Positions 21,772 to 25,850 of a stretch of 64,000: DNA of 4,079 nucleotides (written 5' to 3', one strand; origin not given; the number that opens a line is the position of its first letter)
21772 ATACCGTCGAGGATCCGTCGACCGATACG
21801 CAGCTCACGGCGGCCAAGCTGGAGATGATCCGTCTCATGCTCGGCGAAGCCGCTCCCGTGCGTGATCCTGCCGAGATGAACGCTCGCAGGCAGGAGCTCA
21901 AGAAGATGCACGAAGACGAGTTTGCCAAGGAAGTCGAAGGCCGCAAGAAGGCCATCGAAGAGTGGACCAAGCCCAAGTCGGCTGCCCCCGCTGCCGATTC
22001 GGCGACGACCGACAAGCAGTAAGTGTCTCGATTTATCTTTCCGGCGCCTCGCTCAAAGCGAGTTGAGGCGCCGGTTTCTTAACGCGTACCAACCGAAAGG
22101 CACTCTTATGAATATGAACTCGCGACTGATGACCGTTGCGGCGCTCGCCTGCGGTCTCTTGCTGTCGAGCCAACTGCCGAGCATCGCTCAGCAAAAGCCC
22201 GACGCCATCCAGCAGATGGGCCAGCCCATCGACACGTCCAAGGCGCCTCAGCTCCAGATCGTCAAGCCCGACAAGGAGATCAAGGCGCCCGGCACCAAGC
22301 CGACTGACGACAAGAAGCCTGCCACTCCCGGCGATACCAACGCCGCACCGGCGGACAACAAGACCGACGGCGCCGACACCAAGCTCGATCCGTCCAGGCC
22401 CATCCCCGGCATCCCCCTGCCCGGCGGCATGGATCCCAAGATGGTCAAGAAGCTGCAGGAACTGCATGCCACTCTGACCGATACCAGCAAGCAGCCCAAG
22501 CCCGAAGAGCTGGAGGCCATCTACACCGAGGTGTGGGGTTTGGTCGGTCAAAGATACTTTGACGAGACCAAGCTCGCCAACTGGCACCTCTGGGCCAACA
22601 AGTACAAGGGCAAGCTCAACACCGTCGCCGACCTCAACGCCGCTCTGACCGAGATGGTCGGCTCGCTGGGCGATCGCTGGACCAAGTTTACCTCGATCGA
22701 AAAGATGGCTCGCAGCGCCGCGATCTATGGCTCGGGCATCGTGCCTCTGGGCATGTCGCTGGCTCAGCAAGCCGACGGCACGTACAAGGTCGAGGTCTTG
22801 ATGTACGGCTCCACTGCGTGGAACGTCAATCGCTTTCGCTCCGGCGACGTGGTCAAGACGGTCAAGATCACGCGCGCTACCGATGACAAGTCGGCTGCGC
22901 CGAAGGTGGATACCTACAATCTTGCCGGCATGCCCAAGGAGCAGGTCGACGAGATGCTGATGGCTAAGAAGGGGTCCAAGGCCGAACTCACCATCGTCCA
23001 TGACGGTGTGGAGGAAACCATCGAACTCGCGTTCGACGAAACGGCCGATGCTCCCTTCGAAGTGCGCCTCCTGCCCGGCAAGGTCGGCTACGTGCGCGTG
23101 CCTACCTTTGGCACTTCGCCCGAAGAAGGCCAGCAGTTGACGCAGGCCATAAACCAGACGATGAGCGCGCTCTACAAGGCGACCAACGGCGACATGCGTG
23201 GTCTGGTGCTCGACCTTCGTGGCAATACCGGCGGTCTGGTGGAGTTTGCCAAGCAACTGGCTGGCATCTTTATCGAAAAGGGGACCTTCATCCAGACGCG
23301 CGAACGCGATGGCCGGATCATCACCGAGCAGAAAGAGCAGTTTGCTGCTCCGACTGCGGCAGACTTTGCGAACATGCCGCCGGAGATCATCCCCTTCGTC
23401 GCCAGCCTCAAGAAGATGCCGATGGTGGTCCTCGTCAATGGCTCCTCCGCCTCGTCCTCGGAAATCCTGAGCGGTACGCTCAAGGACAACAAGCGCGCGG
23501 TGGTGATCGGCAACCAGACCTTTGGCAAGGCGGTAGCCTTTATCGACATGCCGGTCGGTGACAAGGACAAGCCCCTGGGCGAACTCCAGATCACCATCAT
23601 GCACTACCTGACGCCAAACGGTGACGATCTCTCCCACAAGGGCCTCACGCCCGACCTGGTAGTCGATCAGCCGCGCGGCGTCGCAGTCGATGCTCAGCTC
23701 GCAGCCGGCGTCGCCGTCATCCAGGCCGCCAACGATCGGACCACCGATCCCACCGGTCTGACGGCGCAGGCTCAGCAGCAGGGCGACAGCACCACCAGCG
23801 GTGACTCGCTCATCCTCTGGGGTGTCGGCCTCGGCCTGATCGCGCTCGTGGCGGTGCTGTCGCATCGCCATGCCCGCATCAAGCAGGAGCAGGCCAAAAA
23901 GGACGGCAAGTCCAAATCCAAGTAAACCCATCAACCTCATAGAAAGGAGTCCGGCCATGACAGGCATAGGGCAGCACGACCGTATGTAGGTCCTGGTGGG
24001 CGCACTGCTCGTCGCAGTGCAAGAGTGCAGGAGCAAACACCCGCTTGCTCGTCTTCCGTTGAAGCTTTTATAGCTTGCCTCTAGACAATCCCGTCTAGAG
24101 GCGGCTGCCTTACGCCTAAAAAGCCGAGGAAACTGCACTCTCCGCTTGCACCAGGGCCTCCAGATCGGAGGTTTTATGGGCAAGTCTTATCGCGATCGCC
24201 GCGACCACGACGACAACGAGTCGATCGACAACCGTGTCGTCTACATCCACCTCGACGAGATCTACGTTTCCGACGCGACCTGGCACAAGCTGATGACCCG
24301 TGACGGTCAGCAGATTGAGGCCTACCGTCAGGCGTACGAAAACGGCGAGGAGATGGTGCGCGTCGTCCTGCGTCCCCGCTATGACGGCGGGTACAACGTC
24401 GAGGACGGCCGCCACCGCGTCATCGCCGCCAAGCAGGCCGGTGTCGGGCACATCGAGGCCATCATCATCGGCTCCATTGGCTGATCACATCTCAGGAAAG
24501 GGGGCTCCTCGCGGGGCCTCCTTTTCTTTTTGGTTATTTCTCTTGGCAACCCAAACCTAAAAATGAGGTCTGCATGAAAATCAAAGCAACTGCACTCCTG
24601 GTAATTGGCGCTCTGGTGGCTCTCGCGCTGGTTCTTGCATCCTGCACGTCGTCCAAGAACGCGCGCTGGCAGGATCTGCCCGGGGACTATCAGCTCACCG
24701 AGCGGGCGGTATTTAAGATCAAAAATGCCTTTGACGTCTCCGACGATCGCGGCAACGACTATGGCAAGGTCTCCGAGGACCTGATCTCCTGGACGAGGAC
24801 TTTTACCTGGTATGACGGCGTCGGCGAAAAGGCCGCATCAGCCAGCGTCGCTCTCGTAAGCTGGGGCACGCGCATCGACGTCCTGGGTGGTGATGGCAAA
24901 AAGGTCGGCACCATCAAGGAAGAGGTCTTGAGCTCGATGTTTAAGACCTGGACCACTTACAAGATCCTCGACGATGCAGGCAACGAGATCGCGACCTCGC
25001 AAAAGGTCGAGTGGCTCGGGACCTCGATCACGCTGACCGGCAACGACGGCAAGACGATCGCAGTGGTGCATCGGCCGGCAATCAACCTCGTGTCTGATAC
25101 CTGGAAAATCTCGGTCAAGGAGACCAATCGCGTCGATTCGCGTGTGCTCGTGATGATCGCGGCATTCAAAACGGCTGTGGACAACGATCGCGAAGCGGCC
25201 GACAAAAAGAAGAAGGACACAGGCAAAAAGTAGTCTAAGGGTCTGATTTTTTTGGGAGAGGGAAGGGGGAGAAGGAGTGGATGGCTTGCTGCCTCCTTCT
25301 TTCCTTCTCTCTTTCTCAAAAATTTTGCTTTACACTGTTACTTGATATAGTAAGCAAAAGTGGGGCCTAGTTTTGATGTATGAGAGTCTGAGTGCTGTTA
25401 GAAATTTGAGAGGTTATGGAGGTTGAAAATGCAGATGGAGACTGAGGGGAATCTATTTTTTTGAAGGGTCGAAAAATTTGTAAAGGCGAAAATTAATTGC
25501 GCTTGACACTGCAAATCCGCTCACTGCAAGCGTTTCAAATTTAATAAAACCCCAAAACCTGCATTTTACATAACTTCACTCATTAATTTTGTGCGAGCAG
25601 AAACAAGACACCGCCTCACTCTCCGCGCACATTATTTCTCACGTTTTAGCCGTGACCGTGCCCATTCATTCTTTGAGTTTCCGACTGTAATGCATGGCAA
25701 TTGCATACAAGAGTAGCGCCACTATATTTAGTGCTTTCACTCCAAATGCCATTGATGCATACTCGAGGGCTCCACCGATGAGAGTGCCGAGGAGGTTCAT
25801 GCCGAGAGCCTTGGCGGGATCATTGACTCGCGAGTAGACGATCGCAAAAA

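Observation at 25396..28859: About 228-bp, 90%-identical inverted repeats bracket a 3-kb divergent two-gene cassette (membrane spermidine-synthase-like protein plus an unknown protein)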

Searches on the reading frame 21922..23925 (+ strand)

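Call 9: search_protein_families(library=pfam, proteins=[window:21922-23925:+], max_evalue=0.01)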
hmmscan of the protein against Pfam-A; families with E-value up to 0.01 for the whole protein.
window:21922-23925:+ (667 aa): 1 family
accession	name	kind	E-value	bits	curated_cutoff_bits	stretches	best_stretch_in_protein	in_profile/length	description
PF03572.23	Peptidase_S41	-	8.6e-39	133.2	24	1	387-581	1-165/165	Peptidase family S41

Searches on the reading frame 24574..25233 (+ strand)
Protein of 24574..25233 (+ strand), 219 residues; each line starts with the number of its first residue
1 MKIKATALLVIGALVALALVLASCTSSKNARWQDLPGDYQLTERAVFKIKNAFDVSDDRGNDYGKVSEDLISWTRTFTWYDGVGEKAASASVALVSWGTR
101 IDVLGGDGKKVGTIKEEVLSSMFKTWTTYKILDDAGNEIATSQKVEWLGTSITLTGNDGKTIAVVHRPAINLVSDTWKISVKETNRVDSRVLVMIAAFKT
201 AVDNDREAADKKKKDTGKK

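Call 9: search_protein_families(library=pfam, proteins=[window:24574-25233:+], max_evalue=0.01)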
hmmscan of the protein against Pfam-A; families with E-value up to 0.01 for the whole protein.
window:24574-25233:+ (219 aa): 0 families

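Call 27: search_protein_families(library=ncbifam, proteins=[window:24574-25233:+], max_evalue=0.01)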
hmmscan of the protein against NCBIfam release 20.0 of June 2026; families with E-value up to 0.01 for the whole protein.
window:24574-25233:+ (219 aa): 0 families

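Call 45: find_encoding_contigs(protein=window:24574-25233:+, flank=5000, max_places=10)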
Protein window:24574-25233:+ (219 aa): 22 contigs read that carry it; 5 places shown.
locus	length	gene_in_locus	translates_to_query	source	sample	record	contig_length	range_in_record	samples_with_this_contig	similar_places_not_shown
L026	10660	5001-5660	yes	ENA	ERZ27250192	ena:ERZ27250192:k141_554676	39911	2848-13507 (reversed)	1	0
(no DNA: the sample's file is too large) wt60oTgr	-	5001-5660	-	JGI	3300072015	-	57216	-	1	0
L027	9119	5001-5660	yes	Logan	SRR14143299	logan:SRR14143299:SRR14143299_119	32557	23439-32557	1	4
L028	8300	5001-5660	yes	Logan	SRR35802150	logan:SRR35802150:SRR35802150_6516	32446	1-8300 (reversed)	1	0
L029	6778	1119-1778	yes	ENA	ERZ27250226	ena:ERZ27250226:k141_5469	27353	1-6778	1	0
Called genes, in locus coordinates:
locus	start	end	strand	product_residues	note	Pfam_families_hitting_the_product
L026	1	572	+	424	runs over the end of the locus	-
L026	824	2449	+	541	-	PF00595:PDZ, PF13180:PDZ_2, PF17820:PDZ_6 (faint), PF03572:Peptidase_S41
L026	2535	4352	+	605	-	PF03572:Peptidase_S41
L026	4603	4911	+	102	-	-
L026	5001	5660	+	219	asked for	PF04525:LOR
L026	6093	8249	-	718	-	PF01564:Spermine_synth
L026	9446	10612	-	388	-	PF04041:Glyco_hydro_130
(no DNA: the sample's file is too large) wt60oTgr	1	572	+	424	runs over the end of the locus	-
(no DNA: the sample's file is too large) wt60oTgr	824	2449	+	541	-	PF00595:PDZ, PF13180:PDZ_2, PF17820:PDZ_6 (weak), PF03572:Peptidase_S41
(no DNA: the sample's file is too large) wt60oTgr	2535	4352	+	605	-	PF03572:Peptidase_S41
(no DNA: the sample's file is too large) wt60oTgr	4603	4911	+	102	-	-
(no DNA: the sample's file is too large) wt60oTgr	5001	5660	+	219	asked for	PF04525:LOR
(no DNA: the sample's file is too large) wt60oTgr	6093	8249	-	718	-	PF01564:Spermine_synth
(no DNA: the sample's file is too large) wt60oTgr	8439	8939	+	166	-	PF25753:SF0329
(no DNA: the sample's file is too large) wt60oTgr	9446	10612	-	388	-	PF04041:Glyco_hydro_130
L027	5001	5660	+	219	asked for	PF04525:LOR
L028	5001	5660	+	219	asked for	PF04525:LOR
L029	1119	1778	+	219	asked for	PF04525:LOR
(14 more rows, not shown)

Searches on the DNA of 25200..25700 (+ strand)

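Call 14: search_rna_families(source=window, start=25200, end=25700, threshold=evalue, max_evalue=5)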
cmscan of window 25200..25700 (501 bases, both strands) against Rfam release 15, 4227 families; matches with E-value up to 5: 39.
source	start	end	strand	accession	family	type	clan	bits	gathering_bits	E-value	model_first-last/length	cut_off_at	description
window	25244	25325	+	RF03792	MIR6462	Gene; miRNA;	-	33.5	96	0.00035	1-119/119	no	MIR6462 microRNA precursor family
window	25244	25328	+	RF04164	MIR1507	Gene; miRNA;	-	27.5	73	0.00035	1-107/107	no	MIR1507 microRNA precursor family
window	25243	25325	+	RF03831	mir-627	Gene; miRNA;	-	26.3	86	0.0012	1-87/87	no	mir-627 microRNA precursor family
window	25251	25319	+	RF03360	mir-3156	Gene; miRNA;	-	24.3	76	0.019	1-77/77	no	mir-3156 microRNA precursor family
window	25251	25320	+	RF03261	mir-1759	Gene; miRNA;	-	23.7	58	0.04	1-75/75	no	mir-1759 microRNA precursor family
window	25257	25313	+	RF03493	mir-1281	Gene; miRNA;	-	23.7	70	0.14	1-54/54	no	mir-1281 microRNA precursor family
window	25255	25315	+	RF04279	mir-H20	Gene; miRNA;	CL00141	23.6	99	0.049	1-82/82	no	mir-H20 microRNA precursor family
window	25252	25312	+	RF00771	mir-185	Gene; miRNA;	-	23.2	60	0.061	1-79/79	no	mir-185 microRNA precursor family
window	25258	25313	+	RF03778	mir-483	Gene; miRNA;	-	22.8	60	0.079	1-75/75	no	mir-483 microRNA precursor family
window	25247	25324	+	RF03379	mir-4667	Gene; miRNA;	-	21.5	68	0.24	1-93/93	no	mir-4667 microRNA precursor family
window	25228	25312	+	RF02569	IhtA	Gene; sRNA;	-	21.2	76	0.14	1-107/107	no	IhtA sRNA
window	25258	25311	+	RF03946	mir-3132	Gene; miRNA;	-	21.2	84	0.4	1-75/75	no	mir-3132 microRNA precursor family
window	25249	25322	+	RF00891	mir-671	Gene; miRNA;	-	21.2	65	0.46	1-84/84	no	mir-671 microRNA precursor family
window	25253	25318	+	RF03629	mir-641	Gene; miRNA;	-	21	100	0.19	1-98/98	no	mir-641 microRNA precursor family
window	25245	25324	+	RF03964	mir-H1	Gene; miRNA;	-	20.7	97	0.69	1-85/85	no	mir-H1 microRNA precursor family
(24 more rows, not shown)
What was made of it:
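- On Any curated RNA family (Rfam 15): Nothing credible lies in the arm at E<=5 (call 14)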

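Call 41: search_dna_similar(query=window:25355-25640:+, collection=plasmids, mode=distant, max_evalue=0.01, max_rows=10)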
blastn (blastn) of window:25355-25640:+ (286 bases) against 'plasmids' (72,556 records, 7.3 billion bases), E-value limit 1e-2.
No match.

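Call 42: search_dna_similar(query=window:25355-25640:+, collection=phages, mode=distant, max_evalue=0.01, max_rows=10)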
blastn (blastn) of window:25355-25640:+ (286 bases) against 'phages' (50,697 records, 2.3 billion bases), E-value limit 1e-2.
No match.
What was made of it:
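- Tried and rejected: blastn against PLSDB and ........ (calls 41, 42): none.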
